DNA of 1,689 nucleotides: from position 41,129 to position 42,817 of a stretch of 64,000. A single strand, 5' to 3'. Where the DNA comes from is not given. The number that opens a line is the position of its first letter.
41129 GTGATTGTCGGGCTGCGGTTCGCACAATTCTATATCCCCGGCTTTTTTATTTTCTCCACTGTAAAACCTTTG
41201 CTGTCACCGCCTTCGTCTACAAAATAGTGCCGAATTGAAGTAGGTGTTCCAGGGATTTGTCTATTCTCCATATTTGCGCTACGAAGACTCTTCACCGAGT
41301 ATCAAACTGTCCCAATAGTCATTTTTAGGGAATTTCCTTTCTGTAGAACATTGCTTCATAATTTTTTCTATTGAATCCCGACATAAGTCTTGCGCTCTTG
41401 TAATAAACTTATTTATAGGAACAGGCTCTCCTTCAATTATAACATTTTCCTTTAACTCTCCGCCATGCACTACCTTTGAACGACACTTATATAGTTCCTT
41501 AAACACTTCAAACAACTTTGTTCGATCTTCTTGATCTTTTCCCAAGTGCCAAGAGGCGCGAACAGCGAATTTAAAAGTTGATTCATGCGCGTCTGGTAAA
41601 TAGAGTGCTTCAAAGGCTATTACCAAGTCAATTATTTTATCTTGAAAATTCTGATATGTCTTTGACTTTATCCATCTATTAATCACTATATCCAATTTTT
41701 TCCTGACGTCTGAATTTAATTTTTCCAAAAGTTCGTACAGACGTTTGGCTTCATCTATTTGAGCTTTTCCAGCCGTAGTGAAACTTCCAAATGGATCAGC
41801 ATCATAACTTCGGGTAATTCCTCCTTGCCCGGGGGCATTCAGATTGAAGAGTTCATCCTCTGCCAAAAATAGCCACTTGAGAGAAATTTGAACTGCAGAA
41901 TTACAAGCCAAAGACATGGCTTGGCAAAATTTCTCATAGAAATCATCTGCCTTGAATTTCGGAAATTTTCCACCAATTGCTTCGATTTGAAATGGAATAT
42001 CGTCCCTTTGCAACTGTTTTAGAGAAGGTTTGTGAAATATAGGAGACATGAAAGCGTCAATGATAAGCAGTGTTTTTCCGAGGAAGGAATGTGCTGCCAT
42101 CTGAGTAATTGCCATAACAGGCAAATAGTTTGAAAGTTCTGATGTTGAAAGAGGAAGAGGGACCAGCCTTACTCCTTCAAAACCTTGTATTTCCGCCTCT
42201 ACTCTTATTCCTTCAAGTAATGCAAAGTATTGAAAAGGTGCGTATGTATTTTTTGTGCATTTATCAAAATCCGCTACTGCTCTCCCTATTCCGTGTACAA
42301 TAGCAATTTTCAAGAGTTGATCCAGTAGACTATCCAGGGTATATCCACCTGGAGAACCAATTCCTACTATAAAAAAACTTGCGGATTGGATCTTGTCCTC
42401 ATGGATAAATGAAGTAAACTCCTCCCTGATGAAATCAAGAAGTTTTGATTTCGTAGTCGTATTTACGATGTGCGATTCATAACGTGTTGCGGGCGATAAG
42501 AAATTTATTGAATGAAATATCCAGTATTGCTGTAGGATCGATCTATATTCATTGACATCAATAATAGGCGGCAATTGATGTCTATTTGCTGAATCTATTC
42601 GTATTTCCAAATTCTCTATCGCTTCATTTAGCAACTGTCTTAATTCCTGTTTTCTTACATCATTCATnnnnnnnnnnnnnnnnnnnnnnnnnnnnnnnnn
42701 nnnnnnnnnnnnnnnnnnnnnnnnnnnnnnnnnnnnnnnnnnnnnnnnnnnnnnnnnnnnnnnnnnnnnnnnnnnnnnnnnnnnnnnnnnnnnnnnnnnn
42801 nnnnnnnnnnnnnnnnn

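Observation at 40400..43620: Decayed type III R-M remnant flanking an intact HEPN(Rx4H)-like two-gene operon, a possible defence islet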

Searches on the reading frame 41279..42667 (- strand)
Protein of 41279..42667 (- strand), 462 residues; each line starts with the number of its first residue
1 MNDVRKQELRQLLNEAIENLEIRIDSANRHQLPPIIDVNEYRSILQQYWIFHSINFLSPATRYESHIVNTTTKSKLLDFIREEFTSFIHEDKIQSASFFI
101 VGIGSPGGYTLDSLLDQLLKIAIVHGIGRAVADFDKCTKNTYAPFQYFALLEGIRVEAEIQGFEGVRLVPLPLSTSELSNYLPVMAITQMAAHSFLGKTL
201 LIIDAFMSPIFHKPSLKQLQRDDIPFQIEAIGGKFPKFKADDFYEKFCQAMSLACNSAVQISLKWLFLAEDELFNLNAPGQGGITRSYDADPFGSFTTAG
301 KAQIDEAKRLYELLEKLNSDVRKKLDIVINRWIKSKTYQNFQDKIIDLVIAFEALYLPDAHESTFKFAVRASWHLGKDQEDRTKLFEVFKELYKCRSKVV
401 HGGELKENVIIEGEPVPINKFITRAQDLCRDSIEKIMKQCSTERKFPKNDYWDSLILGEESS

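Call 3: search_protein_families(library=pfam, proteins=[window:41279-42667:-], max_evalue=1)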
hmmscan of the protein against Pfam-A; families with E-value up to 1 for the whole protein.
window:41279-42667:- (462 aa): 0 families

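Call 4: search_protein_families(library=padloc, proteins=[window:41279-42667:-], max_evalue=1)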
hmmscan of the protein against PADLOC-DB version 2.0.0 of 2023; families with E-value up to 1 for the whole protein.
window:41279-42667:- (462 aa): 0 families

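Call 5: search_protein_families(library=ncbifam, proteins=[window:41279-42667:-], max_evalue=1)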
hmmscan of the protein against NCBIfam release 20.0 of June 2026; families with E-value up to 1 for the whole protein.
window:41279-42667:- (462 aa): 0 families

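Call 6: find_homologous_proteins(query=window:41279-42667:-)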
Query window:41279-42667:- (462 aa): 706 proteins with E <= 0.001 among 7309 candidates; the best 120 are listed.
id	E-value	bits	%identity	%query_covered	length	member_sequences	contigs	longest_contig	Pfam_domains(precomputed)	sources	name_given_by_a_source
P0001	0.0e+0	1047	100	100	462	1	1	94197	-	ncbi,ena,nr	ncbi:MAG: HEPN domain-containing protein [Candidatus Poribacteria bacterium]|nr:HEPN domain-containi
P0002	5.2e-234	795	77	99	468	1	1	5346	-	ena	-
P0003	3.3e-175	601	63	99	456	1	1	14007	-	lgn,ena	-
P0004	8.8e-160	550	60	100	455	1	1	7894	-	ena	-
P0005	8.9e-156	537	58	99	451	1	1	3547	-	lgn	-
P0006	8.0e-155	534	58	100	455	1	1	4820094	-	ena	-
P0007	2.8e-154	532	57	100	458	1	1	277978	-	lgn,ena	-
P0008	2.7e-153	529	57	99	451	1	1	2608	-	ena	-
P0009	3.0e-153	529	58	99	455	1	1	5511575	-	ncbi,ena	-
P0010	8.7e-153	527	58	100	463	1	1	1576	-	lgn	-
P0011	2.6e-152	526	58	99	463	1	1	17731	-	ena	-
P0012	3.8e-152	525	57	100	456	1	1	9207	-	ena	-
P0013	1.1e-149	517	56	100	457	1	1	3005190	-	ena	-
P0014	2.4e-148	513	57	100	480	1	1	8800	-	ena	-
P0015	8.6e-147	508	59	100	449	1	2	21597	-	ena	-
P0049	1.5e-130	454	50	99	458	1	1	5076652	-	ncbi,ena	-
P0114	1.7e-116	408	48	100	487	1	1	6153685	-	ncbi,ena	-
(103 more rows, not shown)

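Call 8: find_encoding_contigs(protein=P0009, flank=8000, max_places=3)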
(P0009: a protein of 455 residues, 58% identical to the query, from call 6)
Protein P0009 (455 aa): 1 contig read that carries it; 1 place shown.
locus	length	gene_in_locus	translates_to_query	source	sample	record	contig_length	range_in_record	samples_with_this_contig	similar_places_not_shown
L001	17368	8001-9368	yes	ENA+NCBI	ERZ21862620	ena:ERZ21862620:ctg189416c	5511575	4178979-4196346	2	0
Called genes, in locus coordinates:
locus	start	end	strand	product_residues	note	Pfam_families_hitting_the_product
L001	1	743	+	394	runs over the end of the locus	PF00528:BPD_transp_1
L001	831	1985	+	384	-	PF00528:BPD_transp_1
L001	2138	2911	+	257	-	PF02463:SMC_N (weak), PF00005:ABC_tran, PF13304:AAA_21 (weak)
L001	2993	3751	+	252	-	PF00106:adh_short, PF08659:KR (weak), PF13561:adh_short_C2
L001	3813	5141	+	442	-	PF08867:FRG, PF13174:TPR_6 (faint), PF13181:TPR_8 (faint), PF00515:TPR_1, PF07719:TPR_2 (weak), PF13414:TPR_11 (weak), PF13432:TPR_16 (weak), PF13371:TPR_9 (weak), +5 more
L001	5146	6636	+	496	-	PF12564:TypeIII_RM_meth, PF01555:N6_N4_Mtase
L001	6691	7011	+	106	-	PF01710:HTH_Tnp_IS630, PF13384:HTH_23 (weak), PF13518:HTH_28 (faint)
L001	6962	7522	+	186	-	PF13358:DDE_3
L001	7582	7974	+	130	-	-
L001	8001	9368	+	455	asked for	-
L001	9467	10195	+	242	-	-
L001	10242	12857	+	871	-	PF00270:DEAD (weak), PF04851:ResIII, PF27159:HI_1054_N, PF27365:HI_1054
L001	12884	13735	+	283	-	PF05721:PhyH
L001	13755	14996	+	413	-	PF02463:SMC_N, PF11398:DUF2813 (faint), PF13175:AAA_15, PF13476:AAA_23 (weak), PF13304:AAA_21, PF13175:AAA_15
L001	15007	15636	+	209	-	PF14103:DUF4276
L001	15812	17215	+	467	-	PF00884:Sulfatase, PF01663:Phosphodiest (faint), PF16347:SGSH_C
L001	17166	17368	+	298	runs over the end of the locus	PF00288:GHMP_kinases_N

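Call 9: find_encoding_contigs(protein=P0049, flank=8000, max_places=3)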
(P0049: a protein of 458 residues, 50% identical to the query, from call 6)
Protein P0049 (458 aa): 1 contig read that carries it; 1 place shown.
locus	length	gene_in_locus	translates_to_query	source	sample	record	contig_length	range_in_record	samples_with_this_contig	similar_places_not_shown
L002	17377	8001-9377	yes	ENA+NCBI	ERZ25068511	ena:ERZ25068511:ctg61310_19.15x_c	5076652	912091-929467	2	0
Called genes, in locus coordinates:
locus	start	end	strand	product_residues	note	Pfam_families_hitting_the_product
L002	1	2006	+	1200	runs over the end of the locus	PF02463:SMC_N, PF13175:AAA_15 (weak), PF13304:AAA_21 (faint), PF24161:CCDC39 (faint), PF02463:SMC_N, PF06470:SMC_hinge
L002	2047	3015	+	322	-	-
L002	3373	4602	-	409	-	PF01266:DAO, PF03486:HI0933_like (faint), PF07992:Pyr_redox_2 (faint), PF13450:NAD_binding_8 (weak), PF13738:Pyr_redox_3 (faint), PF01593:Amino_oxidase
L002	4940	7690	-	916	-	PF17191:RecG_wedge, PF00270:DEAD, PF04851:ResIII, PF00271:Helicase_C, PF22590:Cas3-like_C_2 (weak), PF19833:RecG_dom3_C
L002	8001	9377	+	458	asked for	-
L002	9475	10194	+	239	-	-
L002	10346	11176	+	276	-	PF05721:PhyH, PF13759:2OG-FeII_Oxy_5 (faint)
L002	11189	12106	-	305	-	PF01156:IU_nuc_hydro, PF07632:Sde182_NH-like (weak)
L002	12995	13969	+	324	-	PF04018:VCA0040-like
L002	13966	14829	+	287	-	PF01513:NAD_kinase, PF20143:NAD_kinase_C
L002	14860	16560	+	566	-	PF02463:SMC_N, PF13476:AAA_23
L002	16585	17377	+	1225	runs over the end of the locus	PF01855:POR_N (faint), PF02775:TPP_enzyme_C, PF01558:POR, PF20169:DUF6537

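Call 10: find_encoding_contigs(protein=P0114, flank=8000, max_places=3)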
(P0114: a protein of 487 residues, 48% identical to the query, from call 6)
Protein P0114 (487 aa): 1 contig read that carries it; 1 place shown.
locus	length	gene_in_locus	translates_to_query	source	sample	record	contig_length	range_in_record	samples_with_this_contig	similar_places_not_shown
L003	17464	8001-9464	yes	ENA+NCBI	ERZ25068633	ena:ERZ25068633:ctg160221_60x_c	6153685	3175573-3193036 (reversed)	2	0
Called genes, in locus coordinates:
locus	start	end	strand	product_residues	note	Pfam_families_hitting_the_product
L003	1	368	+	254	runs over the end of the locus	PF05721:PhyH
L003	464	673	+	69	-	-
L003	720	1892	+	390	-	PF01266:DAO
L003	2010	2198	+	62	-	-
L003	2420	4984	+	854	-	PF00270:DEAD (faint), PF04851:ResIII, PF27159:HI_1054_N, PF27365:HI_1054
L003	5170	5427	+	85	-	-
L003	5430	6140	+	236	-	-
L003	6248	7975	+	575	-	PF12564:TypeIII_RM_meth, PF01555:N6_N4_Mtase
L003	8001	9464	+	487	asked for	-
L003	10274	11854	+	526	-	PF20154:LNT_N, PF00795:CN_hydrolase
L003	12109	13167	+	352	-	PF03462:PCRF, PF00472:RF-1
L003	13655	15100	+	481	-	PF01336:tRNA_anti-codon, PF00152:tRNA-synt_2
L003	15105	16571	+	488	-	PF12704:MacB_PCD, PF02687:FtsX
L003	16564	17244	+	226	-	PF02463:SMC_N (faint), PF00005:ABC_tran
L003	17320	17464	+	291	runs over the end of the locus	PF01063:Aminotran_4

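Call 13: search_solved_structures(query=A1, max_evalue=10, show_alignments=2)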
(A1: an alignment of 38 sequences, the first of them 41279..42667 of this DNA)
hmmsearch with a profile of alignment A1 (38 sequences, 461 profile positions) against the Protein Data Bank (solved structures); distinct sequences matched with E-value up to 10: 0.

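Call 14: search_protein_families(library=pfam, alignment_id=A1, max_evalue=1)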
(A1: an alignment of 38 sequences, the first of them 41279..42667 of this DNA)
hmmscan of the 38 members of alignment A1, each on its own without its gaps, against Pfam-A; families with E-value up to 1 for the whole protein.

A. member 1, window:41279-42667:- (462 aa): 0 families

B. families by the number of members that match (of 38 scanned): 12 families
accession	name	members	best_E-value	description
PF13789.11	DUF4181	4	0.012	Domain of unknown function (DUF4181)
PF10979.13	DUF2786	2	0.0051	Protein of unknown function (DUF2786)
PF18735.6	HEPN_RiboL-PSP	2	0.013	RiboL-PSP-HEPN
PF03923.18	Lipoprotein_16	1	0.062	Uncharacterized lipoprotein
PF00025.27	Arf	1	0.073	ADP-ribosylation factor family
PF11981.13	DUF3482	1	0.15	Domain of unknown function (DUF3482)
PF00538.25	Linker_histone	1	0.15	linker histone H1 and H5 family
PF18935.5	DUF5683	1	0.21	Family of unknown function (DUF5683)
PF03425.19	CBM_11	1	0.22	Carbohydrate binding domain (family 11)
PF12637.14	TSCPD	1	0.23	TSCPD domain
PF19697.4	Atg11_middle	1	0.23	Atg11 middle domain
PF03791.18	KNOX2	1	0.83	KNOX2 domain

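Call 20: find_related_loci(query=A1, collection=genome_contigs, flank=10000)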
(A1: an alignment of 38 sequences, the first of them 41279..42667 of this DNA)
Query A1 (462 aa) in genome_contigs; peptide patterns used: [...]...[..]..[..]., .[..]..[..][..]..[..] (x = any residue, [..] = any of these).
173 stretches matched a pattern; 83 encode a relative of the query (tblastn E <= 1e-3); the best 80 are kept; 80 distinct loci.
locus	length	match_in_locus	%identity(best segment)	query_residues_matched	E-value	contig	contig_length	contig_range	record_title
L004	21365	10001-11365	58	1-459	6e-161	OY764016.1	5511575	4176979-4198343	MAG: Candidatus Poribacteria bacterium isolate 9fae2ea3-c9b7-404b-9456-b4c0b6541956 genome assembly, chromosome: 1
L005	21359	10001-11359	57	1-458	2e-154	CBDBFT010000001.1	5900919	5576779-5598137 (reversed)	MAG: Candidatus Poribacteria bacterium isolate 1793e3cd-57e7-4349-b6cf-f1c25c3b8095 genome assembly, contig: contig_1, w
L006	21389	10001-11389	52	1-459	1e-146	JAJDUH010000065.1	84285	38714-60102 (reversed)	MAG: Candidatus Poribacteria bacterium isolate jk18x1bzbins.72 k141_833440, whole genome shotgun sequence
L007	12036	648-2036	52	1-458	2e-137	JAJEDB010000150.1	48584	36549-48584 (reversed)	MAG: Candidatus Poribacteria bacterium isolate jk18xAbins.50 k141_196318, whole genome shotgun sequence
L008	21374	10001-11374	50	1-459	2e-132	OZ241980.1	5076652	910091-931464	MAG: Candidatus Poribacteria bacterium isolate addb8a48-e40a-4d5d-92e9-c4632a5e54a8 genome assembly, chromosome: 1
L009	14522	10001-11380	48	1-458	1e-129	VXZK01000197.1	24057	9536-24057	MAG: Candidatus Poribacteria bacterium isolate SB0670_bin_33 NODE_1045_length_24057_cov_17.782768, whole genome shotgun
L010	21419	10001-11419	51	1-461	8e-124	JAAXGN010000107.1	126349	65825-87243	MAG: Candidatus Poribacteria bacterium isolate Plut_88864 filtered_Plut_88864_genomic_contig_1894, whole genome shotgun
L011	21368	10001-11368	48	1-460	2e-123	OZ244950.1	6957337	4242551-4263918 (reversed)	MAG: Candidatus Poribacteria bacterium isolate 1741874c-865a-47cd-958f-7fa2b3d0eca7 genome assembly, chromosome: 1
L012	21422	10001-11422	49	1-462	6e-122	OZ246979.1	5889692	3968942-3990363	MAG: Candidatus Poribacteria bacterium isolate b1f05427-043e-45ba-8b49-4d0e3d1ba290 genome assembly, chromosome: 1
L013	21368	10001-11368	48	1-462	6e-121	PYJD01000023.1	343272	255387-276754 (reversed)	MAG: Candidatus Poribacteria bacterium isolate MSPOR6 Ga0207211_123, whole genome shotgun sequence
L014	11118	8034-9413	49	1-459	3e-120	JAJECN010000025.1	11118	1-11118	MAG: Candidatus Poribacteria bacterium isolate jk18xAbins.24 k141_1001560, whole genome shotgun sequence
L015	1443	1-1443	46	8-456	3e-127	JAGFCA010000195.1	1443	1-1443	MAG: Candidatus Poribacteria bacterium isolate SB0202 contig_32312, whole genome shotgun sequence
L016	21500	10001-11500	46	1-458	3e-113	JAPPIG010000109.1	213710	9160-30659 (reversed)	MAG: Candidatus Poribacteria bacterium isolate RHO2_bin_17 NODE_76_length_213710_cov_67.628434, whole genome shotgun seq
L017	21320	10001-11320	45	1-455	6e-113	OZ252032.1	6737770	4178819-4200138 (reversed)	MAG: Candidatus Poribacteria bacterium isolate aa3f26ad-70d9-470a-add4-ad97223fdacd genome assembly, chromosome: 1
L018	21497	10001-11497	43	1-461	6e-113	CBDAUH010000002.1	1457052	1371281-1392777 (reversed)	MAG: Candidatus Poribacteria bacterium isolate 2b956532-cd71-4e48-8ac0-65602b58f679 genome assembly, contig: contig_2, w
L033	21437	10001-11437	41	1-461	2e-89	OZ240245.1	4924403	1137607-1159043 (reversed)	MAG: Candidatus Poribacteria bacterium isolate dca23892-4e13-4299-a543-0851fd76b4fe genome assembly, chromosome: 1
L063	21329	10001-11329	31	1-458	3e-57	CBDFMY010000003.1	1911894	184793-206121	MAG: Candidatus Poriferihabitaceae bacterium isolate 6ea70c23-f6ae-4937-b9b1-d70173c59256 genome assembly, contig: conti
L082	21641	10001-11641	45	150-458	1e-26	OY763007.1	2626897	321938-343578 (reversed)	MAG: Nitrospirales bacterium isolate d9641d0a-9015-4cc2-bf8e-6a264f466c72 genome assembly, chromosome: 1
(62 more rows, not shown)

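Call 23: predict_structure(alignment_id=A1)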
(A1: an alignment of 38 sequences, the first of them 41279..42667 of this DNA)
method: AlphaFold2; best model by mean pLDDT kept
length: 462 residues; sequences in the alignment: 38
mean_pLDDT: 87.0   pTM: 0.85
mean pLDDT of the five models: 87.0, 86.9, 86.6, 84.0, 83.5
residues with pLDDT >= 90: 257; 70-90: 162; 50-70: 38; < 50: 5
segments of 3 or more residues with pLDDT < 50: 459-462
pLDDT, mean of each block of 10 residues (from residue 1): 97 97 78 87 88 61 90 97 92 86 73 94 97 89 91 94 91 82 79 85 92 73 76 76 93 95 90 81 78 84 95 90 92 90 95 84 78 92 94 93 90 93 97 93 82 70 36
secondary structure, 60 per line:
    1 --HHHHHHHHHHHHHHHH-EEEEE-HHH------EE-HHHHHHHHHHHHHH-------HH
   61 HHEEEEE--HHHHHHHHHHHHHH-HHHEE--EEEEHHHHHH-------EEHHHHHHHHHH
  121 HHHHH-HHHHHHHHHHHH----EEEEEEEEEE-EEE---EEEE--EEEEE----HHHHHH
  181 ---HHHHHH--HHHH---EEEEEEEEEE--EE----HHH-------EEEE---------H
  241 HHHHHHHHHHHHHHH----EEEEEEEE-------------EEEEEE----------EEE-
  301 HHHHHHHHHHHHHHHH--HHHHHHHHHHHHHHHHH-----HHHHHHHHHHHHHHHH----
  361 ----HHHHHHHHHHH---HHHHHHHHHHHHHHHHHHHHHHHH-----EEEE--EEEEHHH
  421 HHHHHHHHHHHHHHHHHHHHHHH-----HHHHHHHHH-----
elements in order: H3-18 E20-24 H38-51 H59-62 E63-67 H70-83 E92-95 H96-101 H111-125 H127-138 E143-152 E154-156 E160-163 E166-170 H175-180 H184-189 H192-195 E199-208 E227-230 H240-255 E260-267 E281-286 E297-299 H301-316 H319-335 H341-356 H365-375 H379-402 E408-411 E414-417 H418-443 H449-457

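Call 37: search_protein_families(library=pfam, proteins=[L033:6891-9794:+, L001:9467-10195:+, L003:5430-6140:+, L003:5170-5427:+, L003:2420-4984:+], max_evalue=0.01)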
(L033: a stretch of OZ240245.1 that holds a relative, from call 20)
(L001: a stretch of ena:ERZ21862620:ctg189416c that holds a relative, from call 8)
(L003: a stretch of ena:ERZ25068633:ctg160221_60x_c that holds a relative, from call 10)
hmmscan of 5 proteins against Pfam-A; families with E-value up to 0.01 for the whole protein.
L033:6891-9794:+ (967 aa): 0 families

L001:9467-10195:+ (242 aa): 1 family
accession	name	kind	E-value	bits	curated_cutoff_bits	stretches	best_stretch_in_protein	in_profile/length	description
PF01797.21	Y1_Tnp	-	0.0059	17.2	23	0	116-135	39-58/121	Transposase IS200 like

L003:5430-6140:+ (236 aa): 1 family
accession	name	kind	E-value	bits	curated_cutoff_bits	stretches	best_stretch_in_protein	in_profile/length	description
PF14337.13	Abi_alpha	-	0.0031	18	29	1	95-201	48-155/196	Abortive infection alpha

L003:5170-5427:+ (85 aa): 0 families

L003:2420-4984:+ (854 aa): 3 families
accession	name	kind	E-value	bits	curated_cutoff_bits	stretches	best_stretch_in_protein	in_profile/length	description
PF04851.21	ResIII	-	2.7e-32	112.4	22.5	1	36-228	2-162/164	Type III restriction enzyme, res subunit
PF00270.35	DEAD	-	1.8e-05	25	26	1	65-229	16-161/167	DEAD/DEAH box helicase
PF18766.7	SWI2_SNF2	-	0.00065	19.9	26.7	1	72-261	27-188/221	SWI2/SNF2 ATPase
